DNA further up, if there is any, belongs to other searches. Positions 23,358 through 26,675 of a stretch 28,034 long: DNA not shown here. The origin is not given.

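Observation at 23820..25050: Catalytic core kept but substrate pocket apparently remodelled in the EbdA-like subunit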

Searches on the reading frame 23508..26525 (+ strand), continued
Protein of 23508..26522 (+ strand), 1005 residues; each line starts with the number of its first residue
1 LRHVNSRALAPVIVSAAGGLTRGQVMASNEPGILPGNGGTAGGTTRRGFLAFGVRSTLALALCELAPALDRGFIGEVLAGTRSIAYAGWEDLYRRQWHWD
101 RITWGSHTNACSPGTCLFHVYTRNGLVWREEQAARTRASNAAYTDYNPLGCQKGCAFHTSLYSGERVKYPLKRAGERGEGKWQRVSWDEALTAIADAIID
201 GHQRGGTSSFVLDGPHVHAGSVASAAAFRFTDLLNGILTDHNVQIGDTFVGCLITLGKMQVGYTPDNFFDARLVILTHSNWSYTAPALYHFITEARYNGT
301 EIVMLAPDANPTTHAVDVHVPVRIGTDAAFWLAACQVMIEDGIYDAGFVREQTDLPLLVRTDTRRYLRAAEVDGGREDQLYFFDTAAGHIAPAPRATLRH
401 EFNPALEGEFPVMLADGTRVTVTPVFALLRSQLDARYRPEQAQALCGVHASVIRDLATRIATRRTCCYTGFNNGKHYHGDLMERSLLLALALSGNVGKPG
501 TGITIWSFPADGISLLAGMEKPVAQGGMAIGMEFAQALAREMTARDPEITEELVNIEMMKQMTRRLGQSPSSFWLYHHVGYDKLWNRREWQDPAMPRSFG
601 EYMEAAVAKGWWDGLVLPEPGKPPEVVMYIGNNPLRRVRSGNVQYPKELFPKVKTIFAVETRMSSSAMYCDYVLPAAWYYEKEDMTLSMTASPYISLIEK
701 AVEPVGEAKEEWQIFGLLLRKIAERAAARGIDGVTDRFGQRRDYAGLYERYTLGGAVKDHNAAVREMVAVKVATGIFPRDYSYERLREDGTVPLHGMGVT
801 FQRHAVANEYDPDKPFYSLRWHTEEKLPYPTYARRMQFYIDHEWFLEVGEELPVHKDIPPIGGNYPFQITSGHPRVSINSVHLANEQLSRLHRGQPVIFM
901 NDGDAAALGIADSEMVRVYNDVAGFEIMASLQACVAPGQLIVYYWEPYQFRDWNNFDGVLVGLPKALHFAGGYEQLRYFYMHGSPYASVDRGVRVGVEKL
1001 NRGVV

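Call 54: predict_structure(alignment_id=A2)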
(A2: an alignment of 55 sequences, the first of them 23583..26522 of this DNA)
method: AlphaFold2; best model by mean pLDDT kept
length: 980 residues; sequences in the alignment: 55
mean_pLDDT: 86.0   pTM: 0.87
mean pLDDT of the five models: 86.0, 85.9, 84.8, 84.3, 82.4
residues with pLDDT >= 90: 631; 70-90: 206; 50-70: 62; < 50: 81
segments of 3 or more residues with pLDDT < 50: 1-23, 25-44, 59-70, 848-868
pLDDT, mean of each block of 10 residues (from residue 1): 32 38 46 37 57 60 44 78 62 80 71 82 57 68 94 91 98 95 88 81 94 85 90 93 96 77 82 94 75 90 97 98 98 97 96 96 95 94 97 97 98 97 97 98 84 94 98 95 91 93 88 95 94 93 92 94 93 96 94 92 87 87 94 89 93 89 87 90 95 98 95 93 95 96 97 96 92 92 94 97 97 97 97 92 70 37 49 91 94 94 88 83 78 89 94 90 78 74
secondary structure, 60 per line:
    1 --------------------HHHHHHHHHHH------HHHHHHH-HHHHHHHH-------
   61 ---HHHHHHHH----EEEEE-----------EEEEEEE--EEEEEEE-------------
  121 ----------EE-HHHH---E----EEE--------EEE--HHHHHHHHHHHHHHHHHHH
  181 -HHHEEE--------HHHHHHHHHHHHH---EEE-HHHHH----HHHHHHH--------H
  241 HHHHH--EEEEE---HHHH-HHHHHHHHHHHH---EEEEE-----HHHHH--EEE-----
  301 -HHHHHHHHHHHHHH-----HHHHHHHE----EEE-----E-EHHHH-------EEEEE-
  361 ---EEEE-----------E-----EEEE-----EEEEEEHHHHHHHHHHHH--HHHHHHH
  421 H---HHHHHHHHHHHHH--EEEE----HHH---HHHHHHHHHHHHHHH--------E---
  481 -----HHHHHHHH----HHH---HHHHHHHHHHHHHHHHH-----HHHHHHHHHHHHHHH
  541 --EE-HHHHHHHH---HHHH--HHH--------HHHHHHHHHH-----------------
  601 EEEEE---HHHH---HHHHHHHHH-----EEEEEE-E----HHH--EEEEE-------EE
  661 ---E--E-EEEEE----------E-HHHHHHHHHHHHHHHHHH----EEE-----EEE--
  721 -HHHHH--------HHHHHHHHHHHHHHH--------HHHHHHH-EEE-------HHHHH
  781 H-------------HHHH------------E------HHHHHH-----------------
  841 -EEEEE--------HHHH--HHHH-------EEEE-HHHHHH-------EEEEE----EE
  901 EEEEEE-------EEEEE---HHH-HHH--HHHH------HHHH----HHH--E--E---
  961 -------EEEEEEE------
elements in order (helices of 4 or more, strands of 3 or more residues): H21-31 H38-44 H46-53 H64-71 E76-80 E92-98 E101-107 H134-137 E146-148 E157-159 H162-180 E185-187 H196-208 E212-214 H216-220 H225-231 H240-245 E248-252 H256-259 H261-272 E276-280 H286-290 E293-295 H302-315 H321-327 E333-335 H344-347 E355-359 E364-367 E385-388 E394-399 H400-411 H414-421 H425-437 E440-443 H454-468 H486-493 H504-520 H526-540 H546-553 H557-560 H574-583 E601-605 H609-612 H616-624 E630-635 E647-651 E669-673 H686-703 E708-710 E716-718 H722-726 H735-749 H758-764 E766-768 H776-781 H795-798 H818-823 E842-846 H855-858 H861-864 E872-875 H877-882 E890-894 E899-906 E914-918 H931-934 H941-944 E968-974

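Call 58: fold_search(model_id=the predicted structure, library=pdb)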
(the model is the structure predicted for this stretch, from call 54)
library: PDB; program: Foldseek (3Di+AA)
matches with E <= 10: 732; with E <= 0.001: 174
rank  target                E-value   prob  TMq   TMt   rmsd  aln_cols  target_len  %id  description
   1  2ivf_A                0.0e+00  1.00  0.90  0.97   1.9       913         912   53  Ethylbenzene dehydrogenase from Aromatoleum aromaticum (released 2006-09-14)
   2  5ch7_C                3.1e-73  1.00  0.81  0.89   3.4       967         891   29  Crystal structure of the perchlorate reductase PcrAB - Phe164 gate switch intermediate - from Azospira suillum PS (released 2016-03-09)
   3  4ydd_C                8.5e-72  1.00  0.81  0.89   3.5       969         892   29  Crystal structure of the perchlorate reductase PcrAB from Azospira suillum PS (released 2016-03-09)
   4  5ch7_A                2.5e-71  1.00  0.81  0.88   3.5       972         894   28  Crystal structure of the perchlorate reductase PcrAB - Phe164 gate switch intermediate - from Azospira suillum PS (released 2016-03-09)
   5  4ydd_A                6.4e-71  1.00  0.82  0.89   3.4       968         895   29  Crystal structure of the perchlorate reductase PcrAB from Azospira suillum PS (released 2016-03-09)
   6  5e7o_A                2.4e-69  1.00  0.81  0.88   3.5       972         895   29  Crystal structure of the perchlorate reductase PcrAB mutant W461E of PcrA from Azospira suillum PS (released 2016-03-09)
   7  3egw_A                4.3e-51  1.00  0.75  0.60   7.4      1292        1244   19  The crystal structure of the NarGHI mutant NarH - C16A (released 2010-03-02)
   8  1q16_A                5.3e-51  1.00  0.75  0.60   6.9      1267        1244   20  Crystal structure of Nitrate Reductase A, NarGHI, from Escherichia coli (released 2003-10-07)
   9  3ir5_A                1.3e-50  1.00  0.75  0.60   7.2      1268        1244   19  Crystal structure of NarGHI mutant NarG-H49C (released 2010-01-05)
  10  3ir7_A                1.6e-50  1.00  0.74  0.59   7.3      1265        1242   19  Crystal structure of NarGHI mutant NarG-R94S (released 2010-01-05)
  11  1r27_A                2.9e-50  1.00  0.74  0.60   7.2      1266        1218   20  Crystal Structure of NarGH complex (released 2004-02-17)
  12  1siw_A                1.2e-49  1.00  0.76  0.60   6.5      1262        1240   19  Crystal structure of the apomolybdo-NarGHI (released 2004-06-08)
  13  3ir6_A                1.0e-48  1.00  0.75  0.61   6.9      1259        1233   20  Crystal structure of NarGHI mutant NarG-H49S (released 2010-01-05)
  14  7b04_Q                7.8e-45  1.00  0.70  0.62   6.6      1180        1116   17  Structure of Nitrite oxidoreductase (Nxr) from the anammox bacterium Kuenenia stuttgartiensis. (released 2021-07-14)
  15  7b04_H                2.6e-44  1.00  0.70  0.62   6.6      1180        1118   17  Structure of Nitrite oxidoreductase (Nxr) from the anammox bacterium Kuenenia stuttgartiensis. (released 2021-07-14)
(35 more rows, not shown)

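Call 63: find_encoding_contigs(protein=P0055, flank=10000, max_places=2)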
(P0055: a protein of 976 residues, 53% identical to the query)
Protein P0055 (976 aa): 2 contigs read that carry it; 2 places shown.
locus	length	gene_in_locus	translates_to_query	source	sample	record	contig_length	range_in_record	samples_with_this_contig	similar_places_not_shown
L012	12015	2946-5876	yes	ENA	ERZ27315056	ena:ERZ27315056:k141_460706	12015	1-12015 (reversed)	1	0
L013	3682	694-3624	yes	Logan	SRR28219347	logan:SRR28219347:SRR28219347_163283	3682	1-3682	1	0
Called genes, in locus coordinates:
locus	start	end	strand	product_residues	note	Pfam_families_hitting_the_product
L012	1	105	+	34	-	?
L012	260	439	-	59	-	-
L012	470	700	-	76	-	PF13276:HTH_21 (weak)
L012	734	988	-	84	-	PF01527:HTH_Tnp_1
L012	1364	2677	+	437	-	PF07044:DUF1329, PF17131:TP_0789-like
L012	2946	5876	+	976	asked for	PF00384:Molybdopterin, PF01568:Molydop_binding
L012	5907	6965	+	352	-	PF13187:Fer4_9 (faint), PF12797:Fer4_2 (faint), PF12837:Fer4_6 (faint), PF13247:Fer4_11, PF12838:Fer4_7, PF13237:Fer4_10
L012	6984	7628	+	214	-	PF09459:EB_dh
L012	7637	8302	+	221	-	PF02613:Nitrate_red_del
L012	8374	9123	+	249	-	PF00106:adh_short, PF08659:KR, PF13561:adh_short_C2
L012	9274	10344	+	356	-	PF02492:cobW, PF07683:CobW_C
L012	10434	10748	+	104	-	PF05187:Fer4_ETF_QO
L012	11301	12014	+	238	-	?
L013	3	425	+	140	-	?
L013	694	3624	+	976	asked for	PF00384:Molybdopterin, PF01568:Molydop_binding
